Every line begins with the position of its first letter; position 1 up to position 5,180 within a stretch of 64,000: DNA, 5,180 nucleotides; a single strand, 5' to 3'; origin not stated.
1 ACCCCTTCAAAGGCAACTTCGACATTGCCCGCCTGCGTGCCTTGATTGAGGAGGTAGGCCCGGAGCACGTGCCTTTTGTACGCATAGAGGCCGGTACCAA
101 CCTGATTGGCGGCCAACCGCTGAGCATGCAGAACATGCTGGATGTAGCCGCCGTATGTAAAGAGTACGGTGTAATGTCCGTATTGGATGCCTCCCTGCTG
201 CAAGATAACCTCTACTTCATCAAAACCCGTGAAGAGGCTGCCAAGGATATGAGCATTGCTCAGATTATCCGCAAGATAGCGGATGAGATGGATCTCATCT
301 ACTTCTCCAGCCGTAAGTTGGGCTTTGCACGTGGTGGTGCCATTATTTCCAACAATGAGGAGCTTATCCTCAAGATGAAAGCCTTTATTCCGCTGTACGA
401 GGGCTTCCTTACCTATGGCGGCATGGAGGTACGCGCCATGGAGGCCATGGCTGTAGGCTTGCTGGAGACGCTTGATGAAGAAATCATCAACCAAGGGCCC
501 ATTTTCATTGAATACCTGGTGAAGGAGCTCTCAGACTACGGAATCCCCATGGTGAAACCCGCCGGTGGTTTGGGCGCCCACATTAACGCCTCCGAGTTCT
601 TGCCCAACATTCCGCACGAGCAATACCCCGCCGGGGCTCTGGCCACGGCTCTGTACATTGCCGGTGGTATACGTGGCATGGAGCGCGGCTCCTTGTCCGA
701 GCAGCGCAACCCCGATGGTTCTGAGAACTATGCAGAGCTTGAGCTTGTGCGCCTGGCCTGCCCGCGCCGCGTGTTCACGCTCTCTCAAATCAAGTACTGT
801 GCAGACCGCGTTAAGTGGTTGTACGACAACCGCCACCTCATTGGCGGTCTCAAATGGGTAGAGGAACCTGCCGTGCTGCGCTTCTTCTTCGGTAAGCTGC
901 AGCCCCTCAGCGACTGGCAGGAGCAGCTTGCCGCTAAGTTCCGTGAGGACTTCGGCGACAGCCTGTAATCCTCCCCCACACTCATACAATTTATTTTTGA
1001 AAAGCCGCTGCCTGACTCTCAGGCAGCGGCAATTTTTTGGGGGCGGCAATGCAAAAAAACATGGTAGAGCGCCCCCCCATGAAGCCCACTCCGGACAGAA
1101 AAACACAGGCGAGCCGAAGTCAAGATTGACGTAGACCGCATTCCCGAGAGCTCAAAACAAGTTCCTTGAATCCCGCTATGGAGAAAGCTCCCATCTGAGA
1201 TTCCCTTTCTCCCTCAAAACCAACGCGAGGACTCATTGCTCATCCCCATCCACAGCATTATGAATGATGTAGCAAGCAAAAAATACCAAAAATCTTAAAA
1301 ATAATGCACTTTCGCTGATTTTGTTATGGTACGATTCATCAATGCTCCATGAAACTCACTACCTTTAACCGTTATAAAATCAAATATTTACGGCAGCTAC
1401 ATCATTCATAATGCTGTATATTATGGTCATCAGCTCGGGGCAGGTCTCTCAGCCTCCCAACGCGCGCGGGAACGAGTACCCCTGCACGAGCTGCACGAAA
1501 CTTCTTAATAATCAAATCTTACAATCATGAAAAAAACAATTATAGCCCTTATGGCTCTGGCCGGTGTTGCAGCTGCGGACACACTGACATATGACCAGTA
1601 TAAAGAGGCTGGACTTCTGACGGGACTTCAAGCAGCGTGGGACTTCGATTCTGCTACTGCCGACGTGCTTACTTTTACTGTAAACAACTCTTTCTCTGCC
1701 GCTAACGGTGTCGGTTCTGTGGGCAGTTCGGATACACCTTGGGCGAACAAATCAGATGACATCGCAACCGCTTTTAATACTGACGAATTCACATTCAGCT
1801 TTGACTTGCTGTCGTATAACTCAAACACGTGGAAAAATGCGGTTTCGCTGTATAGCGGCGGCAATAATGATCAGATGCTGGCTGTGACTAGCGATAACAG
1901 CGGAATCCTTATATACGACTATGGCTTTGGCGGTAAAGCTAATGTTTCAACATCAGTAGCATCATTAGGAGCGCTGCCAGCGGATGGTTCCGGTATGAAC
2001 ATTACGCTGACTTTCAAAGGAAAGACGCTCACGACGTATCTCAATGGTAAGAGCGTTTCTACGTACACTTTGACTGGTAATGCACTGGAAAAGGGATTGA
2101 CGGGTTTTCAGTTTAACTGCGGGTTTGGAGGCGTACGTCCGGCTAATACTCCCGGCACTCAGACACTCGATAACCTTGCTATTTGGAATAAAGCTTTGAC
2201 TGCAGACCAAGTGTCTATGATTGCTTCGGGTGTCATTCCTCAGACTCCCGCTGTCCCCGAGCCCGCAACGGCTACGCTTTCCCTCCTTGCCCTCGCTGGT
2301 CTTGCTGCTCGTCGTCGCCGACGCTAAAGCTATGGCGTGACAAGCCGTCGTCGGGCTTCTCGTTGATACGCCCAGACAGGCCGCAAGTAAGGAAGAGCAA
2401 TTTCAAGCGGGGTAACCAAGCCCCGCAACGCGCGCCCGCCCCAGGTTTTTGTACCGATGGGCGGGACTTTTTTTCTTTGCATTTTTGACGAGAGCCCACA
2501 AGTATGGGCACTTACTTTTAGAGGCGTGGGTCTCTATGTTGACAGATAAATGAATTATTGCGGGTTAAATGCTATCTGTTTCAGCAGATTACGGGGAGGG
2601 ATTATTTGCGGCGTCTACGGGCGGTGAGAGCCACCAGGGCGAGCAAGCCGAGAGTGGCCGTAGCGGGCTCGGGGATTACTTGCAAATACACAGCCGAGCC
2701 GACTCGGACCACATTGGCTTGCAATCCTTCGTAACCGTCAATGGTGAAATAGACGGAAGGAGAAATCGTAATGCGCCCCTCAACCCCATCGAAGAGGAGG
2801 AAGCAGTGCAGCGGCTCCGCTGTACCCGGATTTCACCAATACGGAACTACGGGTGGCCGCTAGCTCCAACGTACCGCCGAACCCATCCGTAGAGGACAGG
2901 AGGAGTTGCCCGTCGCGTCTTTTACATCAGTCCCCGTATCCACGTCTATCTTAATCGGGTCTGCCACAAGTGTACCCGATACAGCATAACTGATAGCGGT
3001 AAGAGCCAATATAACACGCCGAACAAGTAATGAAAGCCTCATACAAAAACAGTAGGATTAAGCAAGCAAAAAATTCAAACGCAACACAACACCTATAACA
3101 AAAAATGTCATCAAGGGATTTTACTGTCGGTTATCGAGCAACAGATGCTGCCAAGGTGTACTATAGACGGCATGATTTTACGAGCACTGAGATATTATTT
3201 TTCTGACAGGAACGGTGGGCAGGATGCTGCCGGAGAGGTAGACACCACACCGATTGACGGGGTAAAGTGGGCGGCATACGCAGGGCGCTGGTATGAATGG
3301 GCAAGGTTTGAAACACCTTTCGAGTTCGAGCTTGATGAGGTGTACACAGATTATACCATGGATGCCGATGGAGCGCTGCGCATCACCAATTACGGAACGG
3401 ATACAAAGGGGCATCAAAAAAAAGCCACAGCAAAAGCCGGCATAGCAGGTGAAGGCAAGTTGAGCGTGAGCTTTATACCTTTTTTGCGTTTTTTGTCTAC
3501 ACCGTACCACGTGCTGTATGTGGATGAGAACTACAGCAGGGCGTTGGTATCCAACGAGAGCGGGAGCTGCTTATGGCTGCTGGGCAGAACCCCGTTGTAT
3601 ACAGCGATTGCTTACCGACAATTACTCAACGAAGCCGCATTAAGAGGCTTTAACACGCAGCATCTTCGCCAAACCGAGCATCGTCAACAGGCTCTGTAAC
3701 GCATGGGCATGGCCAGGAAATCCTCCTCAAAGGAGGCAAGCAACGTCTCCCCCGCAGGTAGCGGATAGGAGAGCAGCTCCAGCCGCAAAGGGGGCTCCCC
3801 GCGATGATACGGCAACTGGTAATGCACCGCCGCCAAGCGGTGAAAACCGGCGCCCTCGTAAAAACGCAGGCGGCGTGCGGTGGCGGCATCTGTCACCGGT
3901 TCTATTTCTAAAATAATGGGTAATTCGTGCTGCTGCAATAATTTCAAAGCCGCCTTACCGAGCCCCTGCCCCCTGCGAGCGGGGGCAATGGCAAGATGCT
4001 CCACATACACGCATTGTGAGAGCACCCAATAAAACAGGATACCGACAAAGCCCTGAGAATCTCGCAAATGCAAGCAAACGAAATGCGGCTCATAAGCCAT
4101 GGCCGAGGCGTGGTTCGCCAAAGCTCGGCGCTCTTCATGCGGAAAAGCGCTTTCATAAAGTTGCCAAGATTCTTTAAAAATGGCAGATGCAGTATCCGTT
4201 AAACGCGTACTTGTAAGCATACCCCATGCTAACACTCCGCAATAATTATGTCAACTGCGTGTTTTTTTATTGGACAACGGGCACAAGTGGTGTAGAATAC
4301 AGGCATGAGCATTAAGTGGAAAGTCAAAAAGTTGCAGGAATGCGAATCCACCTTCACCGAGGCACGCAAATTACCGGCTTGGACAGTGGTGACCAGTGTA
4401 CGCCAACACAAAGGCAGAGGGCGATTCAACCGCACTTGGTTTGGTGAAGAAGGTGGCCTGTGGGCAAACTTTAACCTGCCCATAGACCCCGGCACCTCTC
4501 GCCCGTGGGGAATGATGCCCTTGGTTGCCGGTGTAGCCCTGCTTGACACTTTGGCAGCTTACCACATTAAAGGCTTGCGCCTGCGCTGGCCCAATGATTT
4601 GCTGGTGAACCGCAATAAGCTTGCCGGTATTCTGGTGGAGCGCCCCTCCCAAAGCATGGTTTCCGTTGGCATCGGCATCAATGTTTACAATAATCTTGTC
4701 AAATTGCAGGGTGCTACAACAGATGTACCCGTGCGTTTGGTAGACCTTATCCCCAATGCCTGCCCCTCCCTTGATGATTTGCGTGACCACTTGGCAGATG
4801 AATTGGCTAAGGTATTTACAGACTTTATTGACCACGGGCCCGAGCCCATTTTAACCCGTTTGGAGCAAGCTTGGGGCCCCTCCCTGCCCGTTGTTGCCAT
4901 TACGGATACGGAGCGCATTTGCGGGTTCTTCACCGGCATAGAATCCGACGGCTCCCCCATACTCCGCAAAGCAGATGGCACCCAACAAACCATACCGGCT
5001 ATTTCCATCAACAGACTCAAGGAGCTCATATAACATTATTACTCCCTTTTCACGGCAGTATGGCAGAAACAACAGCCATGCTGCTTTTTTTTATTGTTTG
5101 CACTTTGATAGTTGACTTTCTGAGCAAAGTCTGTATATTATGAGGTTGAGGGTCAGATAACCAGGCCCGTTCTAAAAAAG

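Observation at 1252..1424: Split-promoter inverton: flipping 122 bp would complete a -35 box for a PEP-CTERM gene, currently OFF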

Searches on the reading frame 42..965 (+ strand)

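Call 12: search_protein_families(library=pfam, proteins=[window:42-965:+], max_evalue=0.01)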
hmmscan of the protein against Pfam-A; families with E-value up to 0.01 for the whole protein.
window:42-965:+ (308 aa): 1 family
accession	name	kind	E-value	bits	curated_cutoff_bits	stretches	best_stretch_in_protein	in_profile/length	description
PF01212.27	Beta_elim_lyase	-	1.1e-16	61.4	27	1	8-254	127-286/288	Beta-eliminating lyase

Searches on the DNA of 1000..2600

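Call 61: search_rna_families(source=window, start=1000, end=2600, threshold=evalue, max_evalue=1)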
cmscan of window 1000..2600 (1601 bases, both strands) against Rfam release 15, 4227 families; matches with E-value up to 1: 2.
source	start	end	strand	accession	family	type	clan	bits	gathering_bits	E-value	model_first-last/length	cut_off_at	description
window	1249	1420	-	RF03246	MIR1515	Gene; miRNA;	-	24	140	0.046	1-137/137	no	MIR1515 microRNA precursor family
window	2368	2554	-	RF02142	HOXA11-AS1_6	Gene; lncRNA;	-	16.7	50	0.8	1-179/179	no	HOXA11 antisense RNA 1 conserved region 6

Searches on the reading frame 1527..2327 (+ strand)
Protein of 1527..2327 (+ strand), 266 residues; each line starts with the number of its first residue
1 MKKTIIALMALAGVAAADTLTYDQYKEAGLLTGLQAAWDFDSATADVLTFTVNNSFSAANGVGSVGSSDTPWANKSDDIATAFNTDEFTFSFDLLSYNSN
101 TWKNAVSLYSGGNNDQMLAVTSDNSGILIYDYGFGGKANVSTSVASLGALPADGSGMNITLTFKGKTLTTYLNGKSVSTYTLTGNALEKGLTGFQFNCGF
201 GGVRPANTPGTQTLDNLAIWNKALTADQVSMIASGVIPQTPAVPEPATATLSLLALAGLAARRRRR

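Call 11: find_encoding_contigs(protein=window:1527-2327:+, flank=3000, max_places=10)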
Protein window:1527-2327:+ (266 aa): 15 contigs read that carry it; 3 places shown.
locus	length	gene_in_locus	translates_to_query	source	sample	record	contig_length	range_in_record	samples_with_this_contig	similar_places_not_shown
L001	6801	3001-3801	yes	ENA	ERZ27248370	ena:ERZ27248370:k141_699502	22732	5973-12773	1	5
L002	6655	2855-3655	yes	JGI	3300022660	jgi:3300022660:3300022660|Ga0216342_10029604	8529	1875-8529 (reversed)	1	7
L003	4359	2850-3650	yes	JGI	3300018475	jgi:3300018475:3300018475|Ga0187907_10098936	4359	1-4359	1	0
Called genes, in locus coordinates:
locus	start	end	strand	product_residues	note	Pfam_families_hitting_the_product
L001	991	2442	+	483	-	PF01212:Beta_elim_lyase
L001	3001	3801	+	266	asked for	PF13385:Laminin_G_3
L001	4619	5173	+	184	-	PF08212:Lipocalin_2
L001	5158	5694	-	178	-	PF00583:Acetyltransf_1, PF13673:Acetyltransf_10 (weak), PF13508:Acetyltransf_7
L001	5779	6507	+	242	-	PF03099:BPL_LplA_LipB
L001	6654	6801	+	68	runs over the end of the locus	PF04845:PurA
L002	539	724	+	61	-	-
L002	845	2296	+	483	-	PF01212:Beta_elim_lyase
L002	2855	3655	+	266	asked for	PF13385:Laminin_G_3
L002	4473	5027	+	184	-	PF08212:Lipocalin_2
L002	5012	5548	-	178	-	PF00583:Acetyltransf_1, PF13673:Acetyltransf_10 (weak), PF13508:Acetyltransf_7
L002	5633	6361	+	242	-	PF03099:BPL_LplA_LipB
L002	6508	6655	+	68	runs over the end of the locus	PF04845:PurA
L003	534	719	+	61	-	-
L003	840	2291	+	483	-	PF01212:Beta_elim_lyase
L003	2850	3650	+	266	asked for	PF13385:Laminin_G_3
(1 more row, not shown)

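Call 12: search_protein_families(library=pfam, proteins=[window:1527-2324:+], max_evalue=0.01)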
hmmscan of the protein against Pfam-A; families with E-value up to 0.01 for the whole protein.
window:1527-2324:+ (266 aa): 2 families
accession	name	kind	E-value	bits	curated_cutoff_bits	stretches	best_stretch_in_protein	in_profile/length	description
PF13385.13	Laminin_G_3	-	4.1e-11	43.7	27.6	1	81-230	12-151/151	Concanavalin A-like lectin/glucanases superfamily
PF07589.16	PEP-CTERM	-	8e-05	23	20.7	1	242-265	1-24/24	PEP-CTERM motif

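Call 42: find_homologous_proteins(query=window:1527-2324:+, max_evalue=0.00001)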
Query window:1527-2324:+ (266 aa): 494 proteins with E <= 0.00001 among 8000 candidates; the best 120 are listed.
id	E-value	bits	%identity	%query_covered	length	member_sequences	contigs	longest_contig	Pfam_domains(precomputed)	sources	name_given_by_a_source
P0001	3.6e-154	529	93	92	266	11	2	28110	PF13385.14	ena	-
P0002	4.4e-137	473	90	87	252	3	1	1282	PF13385.14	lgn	-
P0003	2.1e-110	386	91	76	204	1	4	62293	PF13385.14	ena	-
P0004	6.7e-48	181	44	100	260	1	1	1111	PF13385.14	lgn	-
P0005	1.7e-41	160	41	95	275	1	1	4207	PF13385.14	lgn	-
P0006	1.7e-41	160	42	95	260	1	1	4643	PF13385.14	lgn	-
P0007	7.9e-40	155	38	98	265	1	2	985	PF13385.14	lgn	-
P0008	1.8e-39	154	37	86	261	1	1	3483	PF13385.14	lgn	-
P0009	5.9e-39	152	40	98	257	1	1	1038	PF22925.4,PF13385.14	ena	-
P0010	2.4e-37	147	39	92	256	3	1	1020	PF22925.4,PF13385.14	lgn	-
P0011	9.6e-37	145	42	100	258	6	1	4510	PF13385.14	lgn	-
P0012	2.8e-35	140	37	93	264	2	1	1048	PF13385.14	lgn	-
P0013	9.7e-35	138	37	93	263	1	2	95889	-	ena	-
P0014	4.1e-34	136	36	93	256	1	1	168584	PF22925.4,PF13385.14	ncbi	-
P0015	3.3e-33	133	41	100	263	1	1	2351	PF13385.14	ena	-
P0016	3.5e-33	133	39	100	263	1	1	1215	PF13385.14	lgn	-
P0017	7.8e-33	132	36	93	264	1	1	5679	PF13385.14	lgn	-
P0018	7.9e-33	132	36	93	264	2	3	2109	PF13385.14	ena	-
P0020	1.8e-32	131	35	93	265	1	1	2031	PF13385.14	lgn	-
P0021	3.3e-32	130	35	92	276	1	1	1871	PF13385.14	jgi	-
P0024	9.4e-32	128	36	92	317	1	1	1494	PF13385.14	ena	-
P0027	4.0e-31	126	36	92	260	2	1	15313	PF13385.14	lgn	-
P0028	4.6e-31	126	40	98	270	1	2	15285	PF22925.4,PF13385.14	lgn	-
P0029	5.9e-31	126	36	93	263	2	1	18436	PF13385.14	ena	-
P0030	7.7e-31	125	39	100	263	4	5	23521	PF13385.14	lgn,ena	-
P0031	8.3e-31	125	38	86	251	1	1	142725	PF22925.4,PF13385.14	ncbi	-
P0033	2.7e-30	124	37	98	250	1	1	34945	PF22925.4,PF13385.14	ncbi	-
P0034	4.9e-30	123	37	93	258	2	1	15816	PF13385.14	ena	-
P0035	5.4e-30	123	36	93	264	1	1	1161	PF13385.14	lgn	-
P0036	6.4e-29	119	38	100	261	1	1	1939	PF13385.14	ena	-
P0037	1.0e-28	118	34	93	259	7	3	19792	PF13385.14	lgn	-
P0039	1.5e-28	118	38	100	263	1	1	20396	PF13385.14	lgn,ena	-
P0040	3.0e-28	117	36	94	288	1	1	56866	PF13385.14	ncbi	-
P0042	1.1e-27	115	35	90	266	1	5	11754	PF13385.14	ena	-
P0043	1.6e-27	114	34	92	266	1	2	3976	PF13385.14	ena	-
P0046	5.5e-27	113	35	100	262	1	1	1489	PF13385.14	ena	-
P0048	1.0e-26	112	36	100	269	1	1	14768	PF13385.14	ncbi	-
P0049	1.1e-26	112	36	62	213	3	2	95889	PF13385.14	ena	-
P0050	1.6e-26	111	35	92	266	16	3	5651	PF13385.14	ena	-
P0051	1.8e-26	111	33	90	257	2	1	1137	PF13385.14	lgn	-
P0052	1.8e-26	111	34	92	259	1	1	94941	PF13385.14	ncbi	-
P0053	1.9e-26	111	37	100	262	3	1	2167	PF13385.14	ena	-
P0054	2.4e-26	111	33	89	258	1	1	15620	PF13385.14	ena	-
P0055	2.7e-26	110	34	92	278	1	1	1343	PF13385.14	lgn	-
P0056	3.1e-26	110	36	97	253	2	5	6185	PF13385.14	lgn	-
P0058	1.6e-25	108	39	100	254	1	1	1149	PF13385.14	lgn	-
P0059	4.1e-25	107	36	98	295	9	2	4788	PF13385.14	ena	-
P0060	6.6e-25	106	38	97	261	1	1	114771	PF13385.14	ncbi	-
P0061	7.0e-25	106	35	100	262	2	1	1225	PF13385.14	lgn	-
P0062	7.1e-25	106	36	100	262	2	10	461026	PF13385.14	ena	-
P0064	1.2e-24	105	36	100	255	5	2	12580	PF13385.14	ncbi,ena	-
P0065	1.4e-24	105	33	93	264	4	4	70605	PF13385.14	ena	-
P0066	2.9e-24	104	37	100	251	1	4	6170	PF13385.14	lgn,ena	-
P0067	5.4e-24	103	31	93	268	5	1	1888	PF13385.14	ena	-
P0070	2.3e-23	101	37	97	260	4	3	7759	PF13385.14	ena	-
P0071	1.1e-22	99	35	100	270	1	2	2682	PF13385.14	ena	-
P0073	1.4e-22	98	35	98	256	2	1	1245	PF13385.14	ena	-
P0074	1.9e-22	98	37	98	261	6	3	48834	PF13385.14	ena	-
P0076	8.6e-22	96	31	93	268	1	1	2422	PF13385.14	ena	-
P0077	1.7e-21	95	36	98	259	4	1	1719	PF13385.14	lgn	-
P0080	8.6e-21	92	34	98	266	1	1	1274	PF13385.14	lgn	-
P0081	1.0e-20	92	37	98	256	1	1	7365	PF13385.14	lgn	-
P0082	1.3e-20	92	35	98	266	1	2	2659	PF13385.14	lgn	-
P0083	1.2e-19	89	33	98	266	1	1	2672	PF13385.14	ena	-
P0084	1.4e-19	88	37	100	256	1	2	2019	PF13385.14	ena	-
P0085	2.9e-19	87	30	94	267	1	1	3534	PF13385.14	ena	-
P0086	5.0e-19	87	28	93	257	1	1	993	PF13385.14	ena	-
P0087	5.6e-19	86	33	100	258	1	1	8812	PF13385.14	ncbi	-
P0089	5.9e-19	86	29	94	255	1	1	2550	PF13385.14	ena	-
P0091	1.1e-18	86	33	97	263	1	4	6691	PF13385.14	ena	-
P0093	1.4e-18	85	32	94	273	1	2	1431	PF13385.14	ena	-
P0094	2.1e-18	85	33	90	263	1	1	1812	PF13385.14,PF02973.23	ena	-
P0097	3.6e-18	84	33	98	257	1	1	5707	PF13385.14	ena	-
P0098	6.6e-18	83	28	93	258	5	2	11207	PF13385.14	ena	-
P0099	7.5e-18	83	36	97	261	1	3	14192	PF13385.14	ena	-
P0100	8.0e-18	83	36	100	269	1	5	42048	PF13385.14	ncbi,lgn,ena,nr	ncbi:MAG: PEP-CTERM sorting domain-containing protein [Akkermansia sp.]|nr:PEP-CTERM sorting domain-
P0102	1.1e-17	82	35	100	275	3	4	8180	PF13385.14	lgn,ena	-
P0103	1.3e-17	82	29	91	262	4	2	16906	PF13385.14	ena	-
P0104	1.3e-17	82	30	93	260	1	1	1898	PF13385.14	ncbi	-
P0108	3.9e-17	80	35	100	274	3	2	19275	PF13385.14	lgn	-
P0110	4.9e-17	80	36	98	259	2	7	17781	PF13385.14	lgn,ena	-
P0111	5.0e-17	80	34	98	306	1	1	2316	PF13385.14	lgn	-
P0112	6.6e-17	80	34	100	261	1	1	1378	PF13385.14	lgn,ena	-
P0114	7.1e-17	80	32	98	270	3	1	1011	PF13385.14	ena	-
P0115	8.2e-17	79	31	94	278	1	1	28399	PF13385.14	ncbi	ncbi:MAG: LamG-like jellyroll fold domain-containing protein [Akkermansia sp.]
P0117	2.0e-16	78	32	93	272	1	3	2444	PF13385.14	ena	-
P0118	3.7e-16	77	35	97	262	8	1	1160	PF13385.14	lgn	-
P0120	7.2e-16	76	32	100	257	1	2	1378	PF13385.14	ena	-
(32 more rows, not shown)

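Call 43: find_encoding_contigs(protein=P0001, flank=1500, max_places=10)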
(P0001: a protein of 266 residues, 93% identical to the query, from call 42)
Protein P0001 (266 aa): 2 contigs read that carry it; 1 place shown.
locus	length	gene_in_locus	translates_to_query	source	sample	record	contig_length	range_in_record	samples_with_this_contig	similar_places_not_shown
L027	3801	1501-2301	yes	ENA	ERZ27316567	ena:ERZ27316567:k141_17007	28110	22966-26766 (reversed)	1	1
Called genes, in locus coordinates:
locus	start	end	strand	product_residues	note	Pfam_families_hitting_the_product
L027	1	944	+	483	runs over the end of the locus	PF01212:Beta_elim_lyase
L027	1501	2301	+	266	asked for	PF13385:Laminin_G_3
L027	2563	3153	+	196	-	PF00438:S-AdoMet_synt_N, PF02772:S-AdoMet_synt_M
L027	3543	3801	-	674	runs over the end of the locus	PF02838:Glyco_hydro_20b, PF00728:Glyco_hydro_20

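Call 44: find_encoding_contigs(protein=P0003, flank=1500, max_places=10)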
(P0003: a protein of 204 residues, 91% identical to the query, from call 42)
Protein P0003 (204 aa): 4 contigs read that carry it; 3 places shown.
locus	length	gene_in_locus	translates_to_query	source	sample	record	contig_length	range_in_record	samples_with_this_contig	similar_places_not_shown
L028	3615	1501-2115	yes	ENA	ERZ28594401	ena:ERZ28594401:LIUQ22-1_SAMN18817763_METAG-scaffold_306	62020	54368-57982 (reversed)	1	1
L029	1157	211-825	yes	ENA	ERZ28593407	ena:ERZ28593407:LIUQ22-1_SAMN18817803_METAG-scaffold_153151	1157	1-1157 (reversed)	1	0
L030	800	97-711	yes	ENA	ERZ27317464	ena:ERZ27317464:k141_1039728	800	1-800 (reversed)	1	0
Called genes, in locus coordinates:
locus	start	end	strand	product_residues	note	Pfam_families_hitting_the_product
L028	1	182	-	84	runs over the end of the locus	-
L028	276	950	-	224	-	-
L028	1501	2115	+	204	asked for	PF13385:Laminin_G_3 (weak)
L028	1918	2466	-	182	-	-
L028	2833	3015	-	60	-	-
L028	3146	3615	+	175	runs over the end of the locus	PF08212:Lipocalin_2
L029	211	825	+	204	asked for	PF13385:Laminin_G_3 (weak)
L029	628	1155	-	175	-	?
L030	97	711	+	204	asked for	PF13385:Laminin_G_3 (weak)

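Call 45: find_encoding_contigs(protein=P0002, flank=1500, max_places=10)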
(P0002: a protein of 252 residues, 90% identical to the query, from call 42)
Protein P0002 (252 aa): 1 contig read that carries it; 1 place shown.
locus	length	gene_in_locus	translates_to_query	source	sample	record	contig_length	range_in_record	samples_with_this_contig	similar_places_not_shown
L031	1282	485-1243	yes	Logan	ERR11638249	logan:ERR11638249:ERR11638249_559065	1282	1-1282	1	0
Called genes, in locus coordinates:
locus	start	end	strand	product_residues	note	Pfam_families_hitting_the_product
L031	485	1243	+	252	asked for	PF13385:Laminin_G_3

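Call 80: find_encoding_contigs(protein=P0014, flank=2500, max_places=3)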
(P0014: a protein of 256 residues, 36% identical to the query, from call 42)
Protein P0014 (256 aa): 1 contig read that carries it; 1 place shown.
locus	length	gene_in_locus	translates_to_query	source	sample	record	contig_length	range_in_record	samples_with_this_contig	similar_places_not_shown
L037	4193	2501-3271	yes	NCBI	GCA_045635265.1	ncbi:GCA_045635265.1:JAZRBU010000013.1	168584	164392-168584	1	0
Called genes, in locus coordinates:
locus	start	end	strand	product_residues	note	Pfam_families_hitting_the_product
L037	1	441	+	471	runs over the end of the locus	PF13173:AAA_14 (faint), PF00308:Bac_DnaA, PF01695:IstB_IS21, PF00004:AAA (weak), PF13401:AAA_22 (faint), PF08299:Bac_DnaA_C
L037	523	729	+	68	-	-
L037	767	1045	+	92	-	PF13304:AAA_21 (weak), PF13175:AAA_15 (weak)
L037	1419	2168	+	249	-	-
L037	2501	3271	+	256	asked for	PF13385:Laminin_G_3, PF22925:TS_C (weak)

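Call 81: find_encoding_contigs(protein=P0060, flank=2500, max_places=3)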
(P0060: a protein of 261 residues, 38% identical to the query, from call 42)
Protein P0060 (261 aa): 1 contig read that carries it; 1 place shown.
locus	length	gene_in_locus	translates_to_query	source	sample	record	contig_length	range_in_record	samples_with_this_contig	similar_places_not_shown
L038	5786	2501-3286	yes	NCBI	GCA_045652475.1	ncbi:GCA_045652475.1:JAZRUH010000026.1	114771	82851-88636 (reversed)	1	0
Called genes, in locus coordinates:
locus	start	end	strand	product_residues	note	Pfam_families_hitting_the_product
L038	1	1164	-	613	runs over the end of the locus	PF07715:Plug, PF00593:TonB_dep_Rec_b-barrel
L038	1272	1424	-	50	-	-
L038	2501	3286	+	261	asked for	PF13385:Laminin_G_3 (weak)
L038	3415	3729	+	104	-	-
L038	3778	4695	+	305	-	PF16881:LIAS_N, PF04055:Radical_SAM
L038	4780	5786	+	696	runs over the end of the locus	PF12437:GSIII_N, PF00120:Gln-synt_C, PF18318:Gln-synt_C-ter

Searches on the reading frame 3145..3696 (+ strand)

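Call 12: search_protein_families(library=pfam, proteins=[window:3145-3696:+], max_evalue=0.01)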
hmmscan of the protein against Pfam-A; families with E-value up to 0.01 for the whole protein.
window:3145-3696:+ (184 aa): 1 family
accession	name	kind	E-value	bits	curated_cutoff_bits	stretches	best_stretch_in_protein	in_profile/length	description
PF08212.18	Lipocalin_2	-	7.5e-27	94.5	24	1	43-178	4-145/146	Lipocalin-like domain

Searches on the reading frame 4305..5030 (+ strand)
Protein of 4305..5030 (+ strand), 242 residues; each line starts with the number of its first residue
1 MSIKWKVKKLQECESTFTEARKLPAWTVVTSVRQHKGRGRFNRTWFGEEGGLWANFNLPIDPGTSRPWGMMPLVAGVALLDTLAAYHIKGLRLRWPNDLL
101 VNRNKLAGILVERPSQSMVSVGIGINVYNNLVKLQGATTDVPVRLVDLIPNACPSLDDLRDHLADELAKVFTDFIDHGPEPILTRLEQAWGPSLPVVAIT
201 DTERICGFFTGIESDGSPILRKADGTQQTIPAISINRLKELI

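Call 12: search_protein_families(library=pfam, proteins=[window:4305-5030:+], max_evalue=0.01)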
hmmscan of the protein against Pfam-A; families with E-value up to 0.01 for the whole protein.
window:4305-5030:+ (242 aa): 1 family
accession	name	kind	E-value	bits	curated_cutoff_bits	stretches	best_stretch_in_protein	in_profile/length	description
PF03099.24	BPL_LplA_LipB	-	4.3e-14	53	21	1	21-126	19-133/133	Biotin/lipoate A/B protein ligase family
